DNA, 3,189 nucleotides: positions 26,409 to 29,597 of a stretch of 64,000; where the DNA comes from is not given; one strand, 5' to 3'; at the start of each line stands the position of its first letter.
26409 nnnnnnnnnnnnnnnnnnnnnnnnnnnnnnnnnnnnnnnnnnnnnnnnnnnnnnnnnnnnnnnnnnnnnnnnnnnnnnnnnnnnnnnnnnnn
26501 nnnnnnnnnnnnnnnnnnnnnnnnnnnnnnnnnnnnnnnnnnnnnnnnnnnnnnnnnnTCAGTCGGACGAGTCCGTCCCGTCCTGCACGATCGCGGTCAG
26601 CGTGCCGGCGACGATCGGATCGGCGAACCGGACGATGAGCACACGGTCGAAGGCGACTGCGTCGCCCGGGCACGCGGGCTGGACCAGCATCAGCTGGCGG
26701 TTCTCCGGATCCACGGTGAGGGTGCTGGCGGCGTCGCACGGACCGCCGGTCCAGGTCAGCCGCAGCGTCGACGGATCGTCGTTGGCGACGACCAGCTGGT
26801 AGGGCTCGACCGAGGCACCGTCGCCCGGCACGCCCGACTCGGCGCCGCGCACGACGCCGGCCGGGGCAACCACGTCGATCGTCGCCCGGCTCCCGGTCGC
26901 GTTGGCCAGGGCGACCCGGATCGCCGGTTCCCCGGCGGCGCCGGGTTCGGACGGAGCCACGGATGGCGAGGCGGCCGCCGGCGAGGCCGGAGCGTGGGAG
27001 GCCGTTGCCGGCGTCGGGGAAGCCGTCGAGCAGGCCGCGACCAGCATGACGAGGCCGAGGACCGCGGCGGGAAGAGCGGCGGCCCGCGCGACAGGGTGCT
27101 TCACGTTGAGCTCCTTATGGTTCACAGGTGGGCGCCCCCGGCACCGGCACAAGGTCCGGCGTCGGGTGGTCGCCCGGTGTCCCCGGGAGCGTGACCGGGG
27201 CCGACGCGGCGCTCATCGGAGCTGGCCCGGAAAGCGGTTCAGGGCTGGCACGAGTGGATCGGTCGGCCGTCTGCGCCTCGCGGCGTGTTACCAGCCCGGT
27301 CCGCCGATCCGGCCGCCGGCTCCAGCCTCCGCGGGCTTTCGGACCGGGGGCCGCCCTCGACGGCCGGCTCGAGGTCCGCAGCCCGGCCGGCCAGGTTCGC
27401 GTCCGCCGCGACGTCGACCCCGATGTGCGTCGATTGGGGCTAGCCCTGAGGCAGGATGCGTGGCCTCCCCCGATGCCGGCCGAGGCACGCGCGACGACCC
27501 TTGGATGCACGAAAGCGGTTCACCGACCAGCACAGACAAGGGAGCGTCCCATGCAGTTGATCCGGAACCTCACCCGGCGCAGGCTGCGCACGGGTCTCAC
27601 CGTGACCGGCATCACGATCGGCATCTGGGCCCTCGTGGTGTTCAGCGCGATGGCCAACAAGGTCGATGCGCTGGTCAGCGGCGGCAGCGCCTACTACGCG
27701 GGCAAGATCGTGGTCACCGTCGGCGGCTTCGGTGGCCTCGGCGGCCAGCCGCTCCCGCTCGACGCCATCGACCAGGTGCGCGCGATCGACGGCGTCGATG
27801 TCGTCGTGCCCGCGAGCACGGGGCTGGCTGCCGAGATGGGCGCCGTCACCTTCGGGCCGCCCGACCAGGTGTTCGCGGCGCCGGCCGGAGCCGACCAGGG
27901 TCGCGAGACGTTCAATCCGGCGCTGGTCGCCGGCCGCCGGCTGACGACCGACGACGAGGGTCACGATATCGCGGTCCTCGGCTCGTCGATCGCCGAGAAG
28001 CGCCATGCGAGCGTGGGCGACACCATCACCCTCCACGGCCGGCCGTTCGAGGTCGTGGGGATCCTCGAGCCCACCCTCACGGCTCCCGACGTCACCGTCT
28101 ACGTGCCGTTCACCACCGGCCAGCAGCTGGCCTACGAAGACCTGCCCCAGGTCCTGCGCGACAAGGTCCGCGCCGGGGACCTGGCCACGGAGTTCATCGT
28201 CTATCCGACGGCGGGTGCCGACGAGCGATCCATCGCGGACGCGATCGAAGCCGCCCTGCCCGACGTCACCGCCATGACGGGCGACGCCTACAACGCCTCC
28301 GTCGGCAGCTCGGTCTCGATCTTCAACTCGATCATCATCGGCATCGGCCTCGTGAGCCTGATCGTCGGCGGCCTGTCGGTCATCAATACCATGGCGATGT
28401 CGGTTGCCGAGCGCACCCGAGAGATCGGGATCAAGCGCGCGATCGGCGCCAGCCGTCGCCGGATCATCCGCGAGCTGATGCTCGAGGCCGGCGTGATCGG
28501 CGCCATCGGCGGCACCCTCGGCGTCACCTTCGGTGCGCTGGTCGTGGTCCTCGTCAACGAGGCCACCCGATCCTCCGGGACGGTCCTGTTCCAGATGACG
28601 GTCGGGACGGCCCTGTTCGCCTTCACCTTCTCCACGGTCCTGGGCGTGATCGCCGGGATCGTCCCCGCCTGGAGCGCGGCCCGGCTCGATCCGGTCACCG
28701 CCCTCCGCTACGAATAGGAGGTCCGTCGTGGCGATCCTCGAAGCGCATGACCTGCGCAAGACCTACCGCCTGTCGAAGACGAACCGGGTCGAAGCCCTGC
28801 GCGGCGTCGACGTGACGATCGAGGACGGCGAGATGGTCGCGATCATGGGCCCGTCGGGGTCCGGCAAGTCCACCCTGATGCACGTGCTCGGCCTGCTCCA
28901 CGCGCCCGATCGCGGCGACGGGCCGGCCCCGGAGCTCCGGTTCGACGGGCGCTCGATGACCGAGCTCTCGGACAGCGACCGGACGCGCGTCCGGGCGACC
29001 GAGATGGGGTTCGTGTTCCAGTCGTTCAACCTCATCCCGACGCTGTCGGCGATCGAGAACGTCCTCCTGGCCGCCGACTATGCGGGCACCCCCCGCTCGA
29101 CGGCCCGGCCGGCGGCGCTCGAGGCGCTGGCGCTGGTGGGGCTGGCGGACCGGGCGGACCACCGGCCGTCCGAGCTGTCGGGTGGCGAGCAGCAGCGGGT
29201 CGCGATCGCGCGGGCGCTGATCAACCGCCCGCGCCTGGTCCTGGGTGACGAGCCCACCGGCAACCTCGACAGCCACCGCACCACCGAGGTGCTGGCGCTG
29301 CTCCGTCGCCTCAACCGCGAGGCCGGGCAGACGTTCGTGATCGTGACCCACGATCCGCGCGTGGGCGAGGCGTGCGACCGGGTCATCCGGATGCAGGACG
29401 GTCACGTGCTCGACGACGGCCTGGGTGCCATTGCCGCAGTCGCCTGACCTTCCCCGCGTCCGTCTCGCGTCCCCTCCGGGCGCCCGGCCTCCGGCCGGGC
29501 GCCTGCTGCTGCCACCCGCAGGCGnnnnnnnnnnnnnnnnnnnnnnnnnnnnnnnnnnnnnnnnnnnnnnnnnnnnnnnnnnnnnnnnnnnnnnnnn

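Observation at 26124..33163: Duplicated small-ORF cassette: two 'MHSYQM...' mini-proteins, each behind the same conserved 64-nt non-coding block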

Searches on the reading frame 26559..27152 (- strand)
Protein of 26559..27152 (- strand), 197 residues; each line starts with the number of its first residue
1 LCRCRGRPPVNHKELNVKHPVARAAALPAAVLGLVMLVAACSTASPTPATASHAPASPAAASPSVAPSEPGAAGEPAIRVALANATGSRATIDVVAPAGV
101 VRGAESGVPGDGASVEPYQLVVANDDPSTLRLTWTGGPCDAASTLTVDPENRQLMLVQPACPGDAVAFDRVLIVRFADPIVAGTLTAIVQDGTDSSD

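Call 10: search_protein_families(library=pfam, proteins=[window:26559-27152:-], max_evalue=0.01)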
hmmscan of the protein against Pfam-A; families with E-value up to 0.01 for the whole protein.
window:26559-27152:- (197 aa): 0 families

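Call 59: search_protein_families(library=ncbifam, proteins=[window:26559-27152:-], max_evalue=1)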
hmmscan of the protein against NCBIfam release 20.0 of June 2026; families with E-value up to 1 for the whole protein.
window:26559-27152:- (197 aa): 1 family
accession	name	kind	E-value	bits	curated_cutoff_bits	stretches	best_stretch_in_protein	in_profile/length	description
NF041057.1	Rcas_1661_fam_Se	equivalog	0.11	12.1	190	1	32-113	3-81/247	Rcas_1661 family thioredoxin-like (seleno)lipoprotein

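Call 92: search_protein_families(library=padloc, proteins=[window:26559-27152:-], max_evalue=0.01)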
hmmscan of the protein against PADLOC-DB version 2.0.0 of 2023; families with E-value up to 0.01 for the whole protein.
window:26559-27152:- (197 aa): 0 families

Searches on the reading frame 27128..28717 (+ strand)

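Call 10: search_protein_families(library=pfam, proteins=[window:27128-28717:+], max_evalue=0.01)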
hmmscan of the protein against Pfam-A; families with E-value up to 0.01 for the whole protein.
window:27128-28717:+ (529 aa): 2 families
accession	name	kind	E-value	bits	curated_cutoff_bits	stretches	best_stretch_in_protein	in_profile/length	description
PF12704.14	MacB_PCD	-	2.5e-23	83.9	27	1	155-375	1-206/207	MacB-like periplasmic core domain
PF02687.27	FtsX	-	1.8e-18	67.2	25.5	1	406-522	3-120/120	FtsX-like permease C-terminal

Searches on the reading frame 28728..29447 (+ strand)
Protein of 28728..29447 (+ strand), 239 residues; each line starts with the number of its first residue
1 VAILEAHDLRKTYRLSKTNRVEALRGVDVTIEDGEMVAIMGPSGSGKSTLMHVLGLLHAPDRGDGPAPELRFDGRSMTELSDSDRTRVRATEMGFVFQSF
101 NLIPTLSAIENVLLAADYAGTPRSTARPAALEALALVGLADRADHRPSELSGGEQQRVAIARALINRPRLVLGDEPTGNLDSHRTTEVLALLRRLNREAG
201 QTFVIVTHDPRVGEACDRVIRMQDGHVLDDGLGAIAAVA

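Call 10: search_protein_families(library=pfam, proteins=[window:28728-29447:+], max_evalue=0.01)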
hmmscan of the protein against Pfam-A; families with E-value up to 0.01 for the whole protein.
window:28728-29447:+ (239 aa): 8 families
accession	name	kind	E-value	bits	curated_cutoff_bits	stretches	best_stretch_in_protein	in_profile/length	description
PF00005.33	ABC_tran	-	1.4e-30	107.1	25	1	24-177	1-136/137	ABC transporter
PF13304.12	AAA_21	-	1e-07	32.8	27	1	37-63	2-26/304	AAA domain, putative AbiEii toxin, Type IV TA system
PF02463.25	SMC_N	-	1.7e-07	31.3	40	1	146-223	133-212/220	RecF/RecN/SMC N terminal domain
PF13555.12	AAA_29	-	4.9e-05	23.4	27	1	26-51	14-39/61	P-loop containing region of AAA domain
PF13481.12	AAA_25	-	0.00013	22.1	27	0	30-64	29-61/195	AAA domain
PF13191.12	AAA_16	-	0.00085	20.3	32.6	1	31-196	21-124/167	AAA ATPase domain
PF20703.3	nSTAND1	-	0.0059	16.7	27.1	1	30-59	29-57/379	Novel STAND NTPase 1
PF03193.22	RsgA_GTPase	-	0.0064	16.8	30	1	22-54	95-126/174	RsgA GTPase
